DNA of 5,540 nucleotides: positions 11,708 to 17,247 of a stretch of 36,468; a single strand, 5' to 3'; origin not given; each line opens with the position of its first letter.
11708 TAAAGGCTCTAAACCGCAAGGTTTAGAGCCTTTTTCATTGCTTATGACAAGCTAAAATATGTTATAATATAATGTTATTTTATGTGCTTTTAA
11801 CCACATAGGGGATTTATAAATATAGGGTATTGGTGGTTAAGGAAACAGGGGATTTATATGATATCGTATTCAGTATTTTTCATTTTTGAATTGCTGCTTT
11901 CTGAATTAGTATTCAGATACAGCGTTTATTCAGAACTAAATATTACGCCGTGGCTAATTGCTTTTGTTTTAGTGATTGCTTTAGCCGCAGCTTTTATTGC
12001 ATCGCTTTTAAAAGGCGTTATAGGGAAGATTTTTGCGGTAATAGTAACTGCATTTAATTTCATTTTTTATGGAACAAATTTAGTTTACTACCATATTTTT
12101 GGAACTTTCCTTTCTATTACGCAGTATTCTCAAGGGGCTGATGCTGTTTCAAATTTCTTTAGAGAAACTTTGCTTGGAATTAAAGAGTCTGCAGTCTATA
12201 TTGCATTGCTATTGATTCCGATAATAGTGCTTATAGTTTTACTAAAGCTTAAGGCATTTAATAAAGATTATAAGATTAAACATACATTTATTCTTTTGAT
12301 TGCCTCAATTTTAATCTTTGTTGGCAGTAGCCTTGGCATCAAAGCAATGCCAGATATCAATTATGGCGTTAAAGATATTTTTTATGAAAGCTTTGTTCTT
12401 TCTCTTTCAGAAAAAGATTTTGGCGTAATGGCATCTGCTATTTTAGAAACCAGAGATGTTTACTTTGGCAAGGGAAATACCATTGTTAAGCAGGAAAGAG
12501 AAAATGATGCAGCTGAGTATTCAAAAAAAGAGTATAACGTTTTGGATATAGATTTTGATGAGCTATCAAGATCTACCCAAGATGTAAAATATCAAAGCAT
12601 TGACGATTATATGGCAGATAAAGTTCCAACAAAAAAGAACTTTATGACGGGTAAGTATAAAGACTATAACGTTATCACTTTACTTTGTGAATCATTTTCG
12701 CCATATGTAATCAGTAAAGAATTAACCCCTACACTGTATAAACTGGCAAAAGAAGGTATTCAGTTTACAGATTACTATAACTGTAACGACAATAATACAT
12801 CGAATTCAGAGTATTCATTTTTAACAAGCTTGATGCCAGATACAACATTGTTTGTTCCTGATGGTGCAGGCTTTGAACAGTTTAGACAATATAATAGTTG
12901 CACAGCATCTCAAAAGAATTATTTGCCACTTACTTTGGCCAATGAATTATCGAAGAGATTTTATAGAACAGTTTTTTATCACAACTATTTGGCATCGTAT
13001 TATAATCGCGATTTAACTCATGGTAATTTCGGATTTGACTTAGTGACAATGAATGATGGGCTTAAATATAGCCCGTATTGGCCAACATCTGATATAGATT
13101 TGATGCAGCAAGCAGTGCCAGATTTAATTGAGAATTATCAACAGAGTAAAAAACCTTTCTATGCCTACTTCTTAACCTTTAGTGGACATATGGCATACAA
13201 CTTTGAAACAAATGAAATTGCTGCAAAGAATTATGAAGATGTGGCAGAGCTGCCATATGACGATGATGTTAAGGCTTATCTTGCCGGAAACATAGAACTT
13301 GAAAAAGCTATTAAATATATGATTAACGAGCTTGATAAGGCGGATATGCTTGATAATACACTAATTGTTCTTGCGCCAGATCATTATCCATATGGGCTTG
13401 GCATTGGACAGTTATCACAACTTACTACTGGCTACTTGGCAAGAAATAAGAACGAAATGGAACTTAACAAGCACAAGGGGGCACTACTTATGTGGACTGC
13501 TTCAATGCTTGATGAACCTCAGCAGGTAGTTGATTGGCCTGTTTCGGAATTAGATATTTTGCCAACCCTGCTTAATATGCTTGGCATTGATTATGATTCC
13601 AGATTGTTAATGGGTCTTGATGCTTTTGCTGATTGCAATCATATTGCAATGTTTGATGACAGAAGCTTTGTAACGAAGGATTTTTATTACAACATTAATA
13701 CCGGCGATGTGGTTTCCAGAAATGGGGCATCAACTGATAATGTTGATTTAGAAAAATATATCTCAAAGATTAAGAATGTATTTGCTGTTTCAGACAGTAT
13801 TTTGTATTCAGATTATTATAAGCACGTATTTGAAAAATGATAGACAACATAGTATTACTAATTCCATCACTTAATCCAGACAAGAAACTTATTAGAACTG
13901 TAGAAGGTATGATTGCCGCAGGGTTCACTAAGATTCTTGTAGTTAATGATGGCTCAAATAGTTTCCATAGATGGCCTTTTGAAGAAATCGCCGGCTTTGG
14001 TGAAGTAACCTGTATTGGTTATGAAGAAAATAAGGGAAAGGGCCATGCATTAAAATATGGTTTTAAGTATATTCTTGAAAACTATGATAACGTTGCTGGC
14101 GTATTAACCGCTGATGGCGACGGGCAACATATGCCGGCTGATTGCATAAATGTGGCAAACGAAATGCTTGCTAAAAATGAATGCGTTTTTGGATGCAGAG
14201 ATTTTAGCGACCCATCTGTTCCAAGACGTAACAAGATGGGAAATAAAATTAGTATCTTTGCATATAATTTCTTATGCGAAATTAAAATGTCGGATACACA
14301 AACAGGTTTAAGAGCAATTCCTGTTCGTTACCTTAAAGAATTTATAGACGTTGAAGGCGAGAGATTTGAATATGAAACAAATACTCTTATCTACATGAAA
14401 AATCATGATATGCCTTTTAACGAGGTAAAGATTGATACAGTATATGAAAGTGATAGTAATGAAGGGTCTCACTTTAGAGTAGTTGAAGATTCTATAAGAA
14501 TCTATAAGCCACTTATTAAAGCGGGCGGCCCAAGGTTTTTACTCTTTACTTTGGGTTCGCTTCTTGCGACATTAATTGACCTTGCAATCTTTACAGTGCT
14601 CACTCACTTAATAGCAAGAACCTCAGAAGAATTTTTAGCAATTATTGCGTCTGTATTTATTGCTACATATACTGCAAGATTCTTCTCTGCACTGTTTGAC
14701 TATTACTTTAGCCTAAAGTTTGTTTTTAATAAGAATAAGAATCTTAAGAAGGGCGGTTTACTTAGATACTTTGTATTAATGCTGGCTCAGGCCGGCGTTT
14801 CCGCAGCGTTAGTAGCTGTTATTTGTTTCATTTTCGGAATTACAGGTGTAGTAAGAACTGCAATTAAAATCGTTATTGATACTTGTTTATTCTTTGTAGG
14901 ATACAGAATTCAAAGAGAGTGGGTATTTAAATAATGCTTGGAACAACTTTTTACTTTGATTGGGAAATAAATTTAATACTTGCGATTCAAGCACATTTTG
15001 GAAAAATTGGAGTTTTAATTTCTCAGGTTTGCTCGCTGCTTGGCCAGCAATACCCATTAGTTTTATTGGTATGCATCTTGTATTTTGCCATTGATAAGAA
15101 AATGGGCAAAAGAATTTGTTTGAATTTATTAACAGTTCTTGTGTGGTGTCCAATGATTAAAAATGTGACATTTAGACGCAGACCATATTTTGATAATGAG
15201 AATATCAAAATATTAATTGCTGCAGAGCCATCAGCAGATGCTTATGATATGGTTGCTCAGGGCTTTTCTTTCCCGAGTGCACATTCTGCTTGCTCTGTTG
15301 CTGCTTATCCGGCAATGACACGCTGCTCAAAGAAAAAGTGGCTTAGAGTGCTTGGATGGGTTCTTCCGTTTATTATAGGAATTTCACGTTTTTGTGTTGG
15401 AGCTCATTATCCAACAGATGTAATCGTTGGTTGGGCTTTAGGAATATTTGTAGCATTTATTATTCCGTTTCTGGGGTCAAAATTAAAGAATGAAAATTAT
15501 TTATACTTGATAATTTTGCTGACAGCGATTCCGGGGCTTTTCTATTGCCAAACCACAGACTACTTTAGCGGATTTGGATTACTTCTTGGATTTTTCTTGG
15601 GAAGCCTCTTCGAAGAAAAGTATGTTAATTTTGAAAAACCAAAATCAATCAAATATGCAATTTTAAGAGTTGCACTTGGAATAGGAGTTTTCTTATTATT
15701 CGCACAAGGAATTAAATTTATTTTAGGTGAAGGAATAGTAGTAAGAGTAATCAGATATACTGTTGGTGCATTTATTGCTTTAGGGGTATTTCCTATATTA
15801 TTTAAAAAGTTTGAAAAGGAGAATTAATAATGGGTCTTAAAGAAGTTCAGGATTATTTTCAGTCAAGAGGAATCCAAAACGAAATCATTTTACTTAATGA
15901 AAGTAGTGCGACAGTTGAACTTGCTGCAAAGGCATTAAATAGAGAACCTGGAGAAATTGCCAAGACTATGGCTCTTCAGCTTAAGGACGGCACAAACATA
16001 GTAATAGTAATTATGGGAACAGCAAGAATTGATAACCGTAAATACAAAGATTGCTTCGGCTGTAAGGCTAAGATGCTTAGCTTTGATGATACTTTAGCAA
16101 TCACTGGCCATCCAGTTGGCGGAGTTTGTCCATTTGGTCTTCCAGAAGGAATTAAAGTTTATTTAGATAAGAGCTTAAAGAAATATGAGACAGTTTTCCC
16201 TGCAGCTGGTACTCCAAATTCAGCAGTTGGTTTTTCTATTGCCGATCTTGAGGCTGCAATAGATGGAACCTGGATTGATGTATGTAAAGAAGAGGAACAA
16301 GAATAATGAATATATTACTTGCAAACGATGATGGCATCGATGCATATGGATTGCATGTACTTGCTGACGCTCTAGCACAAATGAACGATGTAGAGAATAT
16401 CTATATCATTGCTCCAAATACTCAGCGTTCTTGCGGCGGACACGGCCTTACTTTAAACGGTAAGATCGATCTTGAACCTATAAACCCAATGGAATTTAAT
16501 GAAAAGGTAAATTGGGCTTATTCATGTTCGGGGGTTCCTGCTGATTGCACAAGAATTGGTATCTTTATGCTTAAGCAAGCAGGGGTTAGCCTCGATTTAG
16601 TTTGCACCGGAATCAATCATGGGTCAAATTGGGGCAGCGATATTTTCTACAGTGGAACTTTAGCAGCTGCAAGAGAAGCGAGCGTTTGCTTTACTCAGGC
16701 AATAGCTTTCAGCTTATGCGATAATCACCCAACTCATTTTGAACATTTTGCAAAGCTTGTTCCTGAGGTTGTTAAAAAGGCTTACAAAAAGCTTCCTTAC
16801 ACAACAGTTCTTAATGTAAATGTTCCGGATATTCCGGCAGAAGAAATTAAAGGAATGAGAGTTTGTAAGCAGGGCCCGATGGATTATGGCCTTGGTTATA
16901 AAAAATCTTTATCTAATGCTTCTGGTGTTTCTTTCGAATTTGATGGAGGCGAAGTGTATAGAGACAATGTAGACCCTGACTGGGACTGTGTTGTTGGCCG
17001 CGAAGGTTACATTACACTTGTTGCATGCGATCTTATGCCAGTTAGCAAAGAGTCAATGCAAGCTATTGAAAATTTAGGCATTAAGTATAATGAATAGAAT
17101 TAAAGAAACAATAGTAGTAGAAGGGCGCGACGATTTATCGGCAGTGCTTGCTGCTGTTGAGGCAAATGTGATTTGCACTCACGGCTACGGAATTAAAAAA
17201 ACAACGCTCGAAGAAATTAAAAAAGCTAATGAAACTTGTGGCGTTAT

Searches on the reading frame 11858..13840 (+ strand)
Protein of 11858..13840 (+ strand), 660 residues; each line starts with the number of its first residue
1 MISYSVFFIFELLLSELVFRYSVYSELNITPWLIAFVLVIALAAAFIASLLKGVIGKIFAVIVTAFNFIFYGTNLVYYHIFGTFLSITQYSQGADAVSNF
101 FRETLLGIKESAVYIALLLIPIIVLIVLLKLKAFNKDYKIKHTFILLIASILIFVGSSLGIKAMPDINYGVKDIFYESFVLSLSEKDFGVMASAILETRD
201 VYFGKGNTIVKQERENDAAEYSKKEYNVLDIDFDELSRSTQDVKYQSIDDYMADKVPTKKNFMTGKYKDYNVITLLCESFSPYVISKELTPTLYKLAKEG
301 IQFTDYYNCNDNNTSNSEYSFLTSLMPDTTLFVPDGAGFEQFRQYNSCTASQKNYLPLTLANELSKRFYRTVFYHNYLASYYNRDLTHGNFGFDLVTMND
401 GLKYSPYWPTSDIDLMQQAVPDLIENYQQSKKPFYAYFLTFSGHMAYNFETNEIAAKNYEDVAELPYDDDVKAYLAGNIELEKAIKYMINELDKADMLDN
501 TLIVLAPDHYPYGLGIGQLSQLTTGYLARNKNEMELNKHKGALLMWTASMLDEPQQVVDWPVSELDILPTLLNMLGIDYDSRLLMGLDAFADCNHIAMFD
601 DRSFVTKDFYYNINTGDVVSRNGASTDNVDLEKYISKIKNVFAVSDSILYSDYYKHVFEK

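Call 24: search_protein_families(library=pfam, proteins=[window:11858-13840:+])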
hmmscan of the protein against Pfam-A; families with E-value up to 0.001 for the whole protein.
window:11858-13840:+ (660 aa): 2 families
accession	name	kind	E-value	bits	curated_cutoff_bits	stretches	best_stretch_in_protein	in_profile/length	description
PF00884.28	Sulfatase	-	9.5e-26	91.2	25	1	271-577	2-301/301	Sulfatase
PF01663.27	Phosphodiest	-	3.7e-05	23.9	23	1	272-509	1-219/342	Type I phosphodiesterase / nucleotide pyrophosphatase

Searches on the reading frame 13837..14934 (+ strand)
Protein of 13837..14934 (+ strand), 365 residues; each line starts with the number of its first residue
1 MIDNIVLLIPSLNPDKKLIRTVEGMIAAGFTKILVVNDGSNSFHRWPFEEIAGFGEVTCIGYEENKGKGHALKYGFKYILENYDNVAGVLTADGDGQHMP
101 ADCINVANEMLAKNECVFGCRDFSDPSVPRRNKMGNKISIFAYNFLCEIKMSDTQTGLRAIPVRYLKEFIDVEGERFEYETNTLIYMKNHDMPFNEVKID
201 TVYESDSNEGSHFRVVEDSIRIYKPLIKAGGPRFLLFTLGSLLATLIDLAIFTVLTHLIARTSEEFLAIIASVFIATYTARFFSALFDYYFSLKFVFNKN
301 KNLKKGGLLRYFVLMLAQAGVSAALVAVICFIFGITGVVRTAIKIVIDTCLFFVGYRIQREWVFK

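Call 24: search_protein_families(library=pfam, proteins=[window:13837-14934:+])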
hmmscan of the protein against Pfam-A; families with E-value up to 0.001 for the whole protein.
window:13837-14934:+ (365 aa): 2 families
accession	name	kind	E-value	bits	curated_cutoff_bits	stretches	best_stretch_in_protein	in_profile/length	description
PF00535.33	Glycos_transf_2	-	1.3e-08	35.4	23.3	1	8-168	3-166/168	Glycosyl transferase family 2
PF04138.20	GtrA_DPMS_TM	-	2.2e-07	31.5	26.1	1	237-358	2-114/117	GtrA/DPMS, transmembrane domain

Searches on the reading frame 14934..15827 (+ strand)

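Call 24: search_protein_families(library=pfam, proteins=[window:14934-15827:+])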
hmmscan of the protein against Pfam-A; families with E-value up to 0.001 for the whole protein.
window:14934-15827:+ (297 aa): 3 families
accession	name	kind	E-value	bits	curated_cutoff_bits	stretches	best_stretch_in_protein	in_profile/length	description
PF01569.27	PAP2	-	8.1e-21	74.6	27.2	1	62-178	6-122/130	PAP2 superfamily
PF14378.12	PAP2_3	-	4.6e-13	49.8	27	1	6-173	10-187/190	PAP2 superfamily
PF14360.12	PAP2_C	-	9e-06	26.6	27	1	115-175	8-70/74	PAP2 superfamily C-terminal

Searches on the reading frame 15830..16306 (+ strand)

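Call 9: search_protein_families(library=pfam, proteins=[window:15830-16306:+])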
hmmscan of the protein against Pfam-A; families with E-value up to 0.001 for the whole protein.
window:15830-16306:+ (158 aa): 1 family
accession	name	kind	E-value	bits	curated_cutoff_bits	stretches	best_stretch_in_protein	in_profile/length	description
PF04073.20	tRNA_edit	-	2.5e-24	86.2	25.5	1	24-141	2-121/123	Aminoacyl-tRNA editing domain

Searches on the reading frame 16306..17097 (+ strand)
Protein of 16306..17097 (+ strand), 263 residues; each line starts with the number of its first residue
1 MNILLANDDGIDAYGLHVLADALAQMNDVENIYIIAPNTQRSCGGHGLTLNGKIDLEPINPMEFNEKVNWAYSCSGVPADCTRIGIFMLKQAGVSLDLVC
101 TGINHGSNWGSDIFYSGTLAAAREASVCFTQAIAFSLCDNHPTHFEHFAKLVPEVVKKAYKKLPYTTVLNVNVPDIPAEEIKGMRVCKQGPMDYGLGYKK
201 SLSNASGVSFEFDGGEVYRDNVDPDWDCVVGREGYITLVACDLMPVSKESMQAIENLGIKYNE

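Call 9: search_protein_families(library=pfam, proteins=[window:16306-17097:+])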
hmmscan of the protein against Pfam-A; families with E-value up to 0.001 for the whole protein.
window:16306-17097:+ (263 aa): 1 family
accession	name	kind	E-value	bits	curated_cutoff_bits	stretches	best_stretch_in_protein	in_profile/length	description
PF01975.23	SurE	-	3.5e-51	174.1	22.1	1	3-193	1-186/189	Survival protein SurE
